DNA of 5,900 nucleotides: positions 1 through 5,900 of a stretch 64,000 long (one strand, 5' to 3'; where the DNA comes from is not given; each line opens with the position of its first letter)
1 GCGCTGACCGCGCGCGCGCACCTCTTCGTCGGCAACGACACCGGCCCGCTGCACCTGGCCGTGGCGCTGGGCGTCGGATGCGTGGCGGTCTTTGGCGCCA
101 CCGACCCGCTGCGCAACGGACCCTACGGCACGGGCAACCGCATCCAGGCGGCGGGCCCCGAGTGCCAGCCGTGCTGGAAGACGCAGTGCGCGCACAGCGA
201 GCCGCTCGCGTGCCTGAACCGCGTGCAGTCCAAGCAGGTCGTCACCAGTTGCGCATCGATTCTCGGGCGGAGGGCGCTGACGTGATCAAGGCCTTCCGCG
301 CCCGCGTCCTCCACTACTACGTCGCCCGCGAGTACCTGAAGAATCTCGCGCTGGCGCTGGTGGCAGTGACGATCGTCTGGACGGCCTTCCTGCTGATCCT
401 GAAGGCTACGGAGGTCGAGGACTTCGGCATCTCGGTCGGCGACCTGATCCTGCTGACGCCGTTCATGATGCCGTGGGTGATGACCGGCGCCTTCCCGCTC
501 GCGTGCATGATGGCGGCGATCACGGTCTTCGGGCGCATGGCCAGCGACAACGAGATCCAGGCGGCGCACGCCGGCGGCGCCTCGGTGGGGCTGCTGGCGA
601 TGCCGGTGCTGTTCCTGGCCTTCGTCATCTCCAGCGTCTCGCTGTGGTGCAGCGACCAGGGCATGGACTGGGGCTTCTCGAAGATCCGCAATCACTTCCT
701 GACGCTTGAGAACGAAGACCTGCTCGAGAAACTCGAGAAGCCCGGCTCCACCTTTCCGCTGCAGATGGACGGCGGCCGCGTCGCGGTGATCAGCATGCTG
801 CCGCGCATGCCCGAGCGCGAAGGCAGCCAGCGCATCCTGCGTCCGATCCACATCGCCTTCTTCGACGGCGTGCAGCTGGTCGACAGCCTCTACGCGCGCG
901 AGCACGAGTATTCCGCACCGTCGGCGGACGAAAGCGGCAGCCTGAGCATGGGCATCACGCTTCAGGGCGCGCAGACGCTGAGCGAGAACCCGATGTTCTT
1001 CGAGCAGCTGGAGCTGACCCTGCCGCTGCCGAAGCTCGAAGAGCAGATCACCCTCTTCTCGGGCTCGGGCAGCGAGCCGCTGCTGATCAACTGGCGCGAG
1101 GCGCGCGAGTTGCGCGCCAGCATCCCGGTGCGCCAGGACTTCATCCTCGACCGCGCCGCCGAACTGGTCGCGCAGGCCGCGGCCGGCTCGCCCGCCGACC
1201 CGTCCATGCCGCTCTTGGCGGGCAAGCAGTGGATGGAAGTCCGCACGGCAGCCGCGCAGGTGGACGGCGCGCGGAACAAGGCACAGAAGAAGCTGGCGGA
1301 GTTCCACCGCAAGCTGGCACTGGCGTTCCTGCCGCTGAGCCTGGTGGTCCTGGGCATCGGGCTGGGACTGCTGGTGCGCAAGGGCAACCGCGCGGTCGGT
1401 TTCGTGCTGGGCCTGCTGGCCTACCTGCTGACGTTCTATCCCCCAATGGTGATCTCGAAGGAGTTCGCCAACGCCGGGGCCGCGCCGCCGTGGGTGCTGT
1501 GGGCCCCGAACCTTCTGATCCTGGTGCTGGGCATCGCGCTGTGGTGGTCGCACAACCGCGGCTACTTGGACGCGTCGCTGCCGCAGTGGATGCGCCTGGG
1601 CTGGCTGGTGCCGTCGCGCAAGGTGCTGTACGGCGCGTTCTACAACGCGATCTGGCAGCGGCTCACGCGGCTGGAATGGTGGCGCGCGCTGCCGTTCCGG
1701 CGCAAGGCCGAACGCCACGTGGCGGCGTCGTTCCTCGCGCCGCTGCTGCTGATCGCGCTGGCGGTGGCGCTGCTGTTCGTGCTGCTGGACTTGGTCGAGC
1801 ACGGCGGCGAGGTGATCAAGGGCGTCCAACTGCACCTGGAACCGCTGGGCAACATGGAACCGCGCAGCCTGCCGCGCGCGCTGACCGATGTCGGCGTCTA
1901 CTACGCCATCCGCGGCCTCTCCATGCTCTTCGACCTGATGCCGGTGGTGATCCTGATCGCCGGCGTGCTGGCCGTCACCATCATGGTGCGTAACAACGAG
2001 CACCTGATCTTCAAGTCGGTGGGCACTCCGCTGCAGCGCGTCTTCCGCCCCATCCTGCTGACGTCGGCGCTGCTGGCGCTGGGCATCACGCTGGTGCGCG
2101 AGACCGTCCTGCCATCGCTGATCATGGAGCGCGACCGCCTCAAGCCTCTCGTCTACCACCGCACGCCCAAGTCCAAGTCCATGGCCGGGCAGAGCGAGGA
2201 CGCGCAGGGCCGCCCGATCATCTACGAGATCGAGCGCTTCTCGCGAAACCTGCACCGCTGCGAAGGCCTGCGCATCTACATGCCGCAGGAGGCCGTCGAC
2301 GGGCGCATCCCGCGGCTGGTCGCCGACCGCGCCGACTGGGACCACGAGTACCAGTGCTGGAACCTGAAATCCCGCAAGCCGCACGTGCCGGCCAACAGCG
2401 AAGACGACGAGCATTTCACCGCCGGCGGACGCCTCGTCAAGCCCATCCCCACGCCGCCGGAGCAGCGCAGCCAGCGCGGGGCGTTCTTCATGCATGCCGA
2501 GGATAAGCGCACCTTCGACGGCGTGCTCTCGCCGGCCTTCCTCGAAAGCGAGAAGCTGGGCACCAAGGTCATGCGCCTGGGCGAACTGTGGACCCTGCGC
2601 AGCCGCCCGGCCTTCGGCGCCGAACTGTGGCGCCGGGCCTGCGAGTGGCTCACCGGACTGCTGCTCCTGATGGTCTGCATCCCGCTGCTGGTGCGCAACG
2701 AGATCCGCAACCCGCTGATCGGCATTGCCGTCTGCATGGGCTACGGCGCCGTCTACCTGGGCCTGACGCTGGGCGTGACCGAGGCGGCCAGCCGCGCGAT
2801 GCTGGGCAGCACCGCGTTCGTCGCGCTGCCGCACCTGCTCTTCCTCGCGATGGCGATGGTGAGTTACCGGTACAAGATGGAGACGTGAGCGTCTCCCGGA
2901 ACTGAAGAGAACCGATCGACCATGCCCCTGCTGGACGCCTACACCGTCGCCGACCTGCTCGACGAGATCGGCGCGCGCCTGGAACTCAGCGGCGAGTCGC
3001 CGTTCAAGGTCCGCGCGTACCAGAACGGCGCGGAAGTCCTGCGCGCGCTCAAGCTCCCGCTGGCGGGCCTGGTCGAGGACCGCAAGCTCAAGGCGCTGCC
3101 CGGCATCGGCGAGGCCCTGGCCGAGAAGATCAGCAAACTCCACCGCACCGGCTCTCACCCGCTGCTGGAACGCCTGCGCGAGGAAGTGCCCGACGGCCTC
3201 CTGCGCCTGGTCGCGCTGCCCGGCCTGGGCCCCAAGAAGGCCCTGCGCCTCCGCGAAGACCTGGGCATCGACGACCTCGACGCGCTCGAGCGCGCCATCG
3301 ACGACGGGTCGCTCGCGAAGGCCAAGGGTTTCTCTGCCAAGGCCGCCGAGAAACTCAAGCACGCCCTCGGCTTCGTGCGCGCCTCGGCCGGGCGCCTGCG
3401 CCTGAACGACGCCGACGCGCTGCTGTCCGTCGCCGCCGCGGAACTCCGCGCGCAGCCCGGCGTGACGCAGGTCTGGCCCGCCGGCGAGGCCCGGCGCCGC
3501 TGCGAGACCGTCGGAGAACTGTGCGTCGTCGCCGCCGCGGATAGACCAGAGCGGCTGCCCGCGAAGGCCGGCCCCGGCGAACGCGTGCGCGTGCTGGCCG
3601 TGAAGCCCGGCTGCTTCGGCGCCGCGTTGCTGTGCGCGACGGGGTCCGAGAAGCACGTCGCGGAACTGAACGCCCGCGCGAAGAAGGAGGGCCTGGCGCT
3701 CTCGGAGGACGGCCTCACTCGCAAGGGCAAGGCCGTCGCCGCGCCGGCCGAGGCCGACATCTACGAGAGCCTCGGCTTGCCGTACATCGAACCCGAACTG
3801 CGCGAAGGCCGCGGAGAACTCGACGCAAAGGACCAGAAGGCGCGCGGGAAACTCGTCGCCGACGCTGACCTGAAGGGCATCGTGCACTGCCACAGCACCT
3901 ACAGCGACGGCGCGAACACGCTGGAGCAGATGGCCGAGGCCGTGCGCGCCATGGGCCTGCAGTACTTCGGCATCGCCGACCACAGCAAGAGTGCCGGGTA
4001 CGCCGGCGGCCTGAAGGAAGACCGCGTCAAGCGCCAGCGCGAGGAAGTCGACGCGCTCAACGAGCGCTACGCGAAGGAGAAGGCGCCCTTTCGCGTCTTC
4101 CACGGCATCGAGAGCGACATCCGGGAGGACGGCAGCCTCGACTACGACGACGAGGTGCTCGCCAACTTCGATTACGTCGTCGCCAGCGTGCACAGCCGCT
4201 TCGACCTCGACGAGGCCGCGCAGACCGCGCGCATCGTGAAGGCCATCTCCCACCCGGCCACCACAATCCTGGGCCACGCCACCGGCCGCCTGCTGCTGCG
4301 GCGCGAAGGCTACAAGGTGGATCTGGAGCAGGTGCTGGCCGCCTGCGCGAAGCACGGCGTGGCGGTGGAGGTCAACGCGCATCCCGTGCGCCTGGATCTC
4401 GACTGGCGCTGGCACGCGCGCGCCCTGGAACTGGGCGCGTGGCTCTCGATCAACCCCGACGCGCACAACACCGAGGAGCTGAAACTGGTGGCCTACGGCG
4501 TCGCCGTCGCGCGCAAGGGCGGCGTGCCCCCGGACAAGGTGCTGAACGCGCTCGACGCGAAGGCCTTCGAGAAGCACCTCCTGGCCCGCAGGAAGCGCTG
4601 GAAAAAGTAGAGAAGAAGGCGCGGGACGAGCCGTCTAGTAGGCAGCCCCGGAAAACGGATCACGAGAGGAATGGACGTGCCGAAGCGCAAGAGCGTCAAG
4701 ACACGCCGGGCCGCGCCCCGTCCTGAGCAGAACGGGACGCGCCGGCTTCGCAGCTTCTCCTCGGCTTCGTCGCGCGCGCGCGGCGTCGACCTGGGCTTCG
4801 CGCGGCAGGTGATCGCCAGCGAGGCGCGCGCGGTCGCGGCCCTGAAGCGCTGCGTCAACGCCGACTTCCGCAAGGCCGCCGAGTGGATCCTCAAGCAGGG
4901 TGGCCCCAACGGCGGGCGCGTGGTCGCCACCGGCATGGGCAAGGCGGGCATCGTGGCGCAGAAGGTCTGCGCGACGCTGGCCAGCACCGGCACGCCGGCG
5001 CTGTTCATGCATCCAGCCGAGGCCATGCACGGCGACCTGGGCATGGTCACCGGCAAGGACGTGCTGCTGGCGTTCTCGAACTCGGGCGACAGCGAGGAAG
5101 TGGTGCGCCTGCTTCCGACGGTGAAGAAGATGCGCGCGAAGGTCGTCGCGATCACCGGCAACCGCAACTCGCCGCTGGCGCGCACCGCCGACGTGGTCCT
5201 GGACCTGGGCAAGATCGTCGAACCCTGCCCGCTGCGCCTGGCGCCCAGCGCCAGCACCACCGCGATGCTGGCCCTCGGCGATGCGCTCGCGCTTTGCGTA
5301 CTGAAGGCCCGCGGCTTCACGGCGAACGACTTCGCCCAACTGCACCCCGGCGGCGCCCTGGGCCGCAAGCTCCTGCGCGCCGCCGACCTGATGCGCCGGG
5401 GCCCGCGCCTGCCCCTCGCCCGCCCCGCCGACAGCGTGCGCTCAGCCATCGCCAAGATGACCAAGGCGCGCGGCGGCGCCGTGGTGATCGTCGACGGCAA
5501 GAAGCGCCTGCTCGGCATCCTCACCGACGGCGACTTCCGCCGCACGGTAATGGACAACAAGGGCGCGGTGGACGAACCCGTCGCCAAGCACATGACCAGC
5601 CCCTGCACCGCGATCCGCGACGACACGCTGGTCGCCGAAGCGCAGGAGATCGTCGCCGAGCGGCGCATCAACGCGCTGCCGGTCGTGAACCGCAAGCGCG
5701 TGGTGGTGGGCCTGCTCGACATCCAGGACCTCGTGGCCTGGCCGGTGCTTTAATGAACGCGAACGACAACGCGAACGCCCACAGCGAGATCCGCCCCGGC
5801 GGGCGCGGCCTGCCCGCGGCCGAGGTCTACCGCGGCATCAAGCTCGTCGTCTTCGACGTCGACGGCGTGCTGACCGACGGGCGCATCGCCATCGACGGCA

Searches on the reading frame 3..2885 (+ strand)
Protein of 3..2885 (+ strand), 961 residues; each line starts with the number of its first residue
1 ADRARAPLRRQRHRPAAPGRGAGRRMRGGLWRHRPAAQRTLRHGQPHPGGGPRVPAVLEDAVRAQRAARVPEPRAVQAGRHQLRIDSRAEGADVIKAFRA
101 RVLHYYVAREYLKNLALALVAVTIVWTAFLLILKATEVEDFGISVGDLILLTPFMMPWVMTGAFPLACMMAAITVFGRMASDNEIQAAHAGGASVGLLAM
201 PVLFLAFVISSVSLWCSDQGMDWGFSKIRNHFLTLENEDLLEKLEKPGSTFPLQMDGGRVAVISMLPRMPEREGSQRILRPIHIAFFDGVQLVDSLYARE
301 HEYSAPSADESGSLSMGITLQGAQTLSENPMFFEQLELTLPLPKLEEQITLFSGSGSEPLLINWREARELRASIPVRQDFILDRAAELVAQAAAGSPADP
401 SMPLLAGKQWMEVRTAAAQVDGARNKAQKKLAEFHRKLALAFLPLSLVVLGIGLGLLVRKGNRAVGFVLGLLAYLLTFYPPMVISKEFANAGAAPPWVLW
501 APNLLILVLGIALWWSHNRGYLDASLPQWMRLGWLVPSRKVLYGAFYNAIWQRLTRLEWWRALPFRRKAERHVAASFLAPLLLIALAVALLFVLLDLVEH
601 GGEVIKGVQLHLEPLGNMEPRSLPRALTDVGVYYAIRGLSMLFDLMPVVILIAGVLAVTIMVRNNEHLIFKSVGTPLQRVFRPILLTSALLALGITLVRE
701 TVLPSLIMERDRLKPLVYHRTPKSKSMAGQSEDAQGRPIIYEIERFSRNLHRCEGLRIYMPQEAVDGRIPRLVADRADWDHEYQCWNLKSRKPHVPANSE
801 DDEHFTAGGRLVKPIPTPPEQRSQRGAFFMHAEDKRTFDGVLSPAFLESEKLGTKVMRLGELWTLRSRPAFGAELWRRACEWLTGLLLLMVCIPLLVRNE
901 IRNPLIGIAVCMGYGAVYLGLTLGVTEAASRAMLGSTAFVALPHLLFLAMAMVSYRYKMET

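Call 64: search_protein_families(library=pfam, proteins=[window:3-2885:+], max_evalue=0.00001)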
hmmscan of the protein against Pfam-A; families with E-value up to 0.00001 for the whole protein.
window:3-2885:+ (961 aa): 1 family
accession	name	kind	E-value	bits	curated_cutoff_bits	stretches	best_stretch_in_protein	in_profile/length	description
PF03739.19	LptF_LptG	-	1.5e-62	212.1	27.9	2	106-515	2-352/353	Lipopolysaccharide export system permease LptF/LptG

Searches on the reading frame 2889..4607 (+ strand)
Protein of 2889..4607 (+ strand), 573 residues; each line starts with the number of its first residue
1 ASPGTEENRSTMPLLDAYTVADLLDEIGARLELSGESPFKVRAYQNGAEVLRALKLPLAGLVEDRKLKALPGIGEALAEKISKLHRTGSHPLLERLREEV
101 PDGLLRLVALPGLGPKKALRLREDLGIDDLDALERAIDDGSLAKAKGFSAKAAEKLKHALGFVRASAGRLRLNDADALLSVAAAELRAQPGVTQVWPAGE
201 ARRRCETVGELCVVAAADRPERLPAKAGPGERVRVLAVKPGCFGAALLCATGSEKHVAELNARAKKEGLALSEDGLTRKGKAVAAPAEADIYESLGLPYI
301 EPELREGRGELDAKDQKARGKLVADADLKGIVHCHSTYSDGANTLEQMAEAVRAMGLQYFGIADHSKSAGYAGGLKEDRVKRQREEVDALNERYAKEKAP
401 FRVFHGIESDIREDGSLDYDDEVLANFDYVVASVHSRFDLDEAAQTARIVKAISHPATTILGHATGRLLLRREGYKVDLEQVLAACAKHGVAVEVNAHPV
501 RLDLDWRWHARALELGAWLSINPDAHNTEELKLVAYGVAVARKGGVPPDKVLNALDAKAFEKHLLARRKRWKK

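Call 64: search_protein_families(library=pfam, proteins=[window:2889-4607:+], max_evalue=0.00001)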
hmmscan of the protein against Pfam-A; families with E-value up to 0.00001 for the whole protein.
window:2889-4607:+ (573 aa): 5 families
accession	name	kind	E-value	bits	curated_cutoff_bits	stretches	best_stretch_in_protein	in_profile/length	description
PF14791.11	DNA_pol_B_thumb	-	1e-18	67.4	25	1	246-306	1-63/63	DNA polymerase beta thumb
PF14716.13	HHH_8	-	1.2e-15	58.1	30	1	20-89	6-72/73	Helix-hairpin-helix domain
PF02811.25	PHP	-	9.7e-11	42.7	26.4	1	333-498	3-164/164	PHP domain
PF14520.12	HHH_5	-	3.5e-09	37.4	27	1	106-160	3-55/57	Helix-hairpin-helix domain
PF00633.29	HHH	-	8.5e-06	25.8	24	0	67-81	13-27/30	Helix-hairpin-helix motif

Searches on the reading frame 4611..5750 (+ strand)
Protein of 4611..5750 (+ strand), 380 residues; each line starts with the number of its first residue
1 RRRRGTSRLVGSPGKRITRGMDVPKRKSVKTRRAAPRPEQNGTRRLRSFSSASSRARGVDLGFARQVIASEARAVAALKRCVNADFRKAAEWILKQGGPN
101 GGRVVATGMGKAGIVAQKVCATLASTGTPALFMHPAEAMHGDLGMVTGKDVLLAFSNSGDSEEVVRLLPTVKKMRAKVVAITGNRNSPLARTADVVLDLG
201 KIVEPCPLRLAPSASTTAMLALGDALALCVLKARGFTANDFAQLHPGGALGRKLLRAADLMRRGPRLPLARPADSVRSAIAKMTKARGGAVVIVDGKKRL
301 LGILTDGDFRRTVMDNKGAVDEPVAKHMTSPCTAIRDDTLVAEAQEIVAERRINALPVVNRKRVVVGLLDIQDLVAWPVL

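Call 64: search_protein_families(library=pfam, proteins=[window:4611-5750:+], max_evalue=0.00001)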
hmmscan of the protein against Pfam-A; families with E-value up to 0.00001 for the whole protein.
window:4611-5750:+ (380 aa): 3 families
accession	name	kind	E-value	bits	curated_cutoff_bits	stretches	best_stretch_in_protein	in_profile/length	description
PF01380.27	SIS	-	7.2e-23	81.3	25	1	103-228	7-130/131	SIS domain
PF00571.33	CBS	-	8.4e-17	61.7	24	2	327-376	4-53/57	CBS domain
PF13580.11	SIS_2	-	9.2e-08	32.7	27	0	147-183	102-138/138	SIS domain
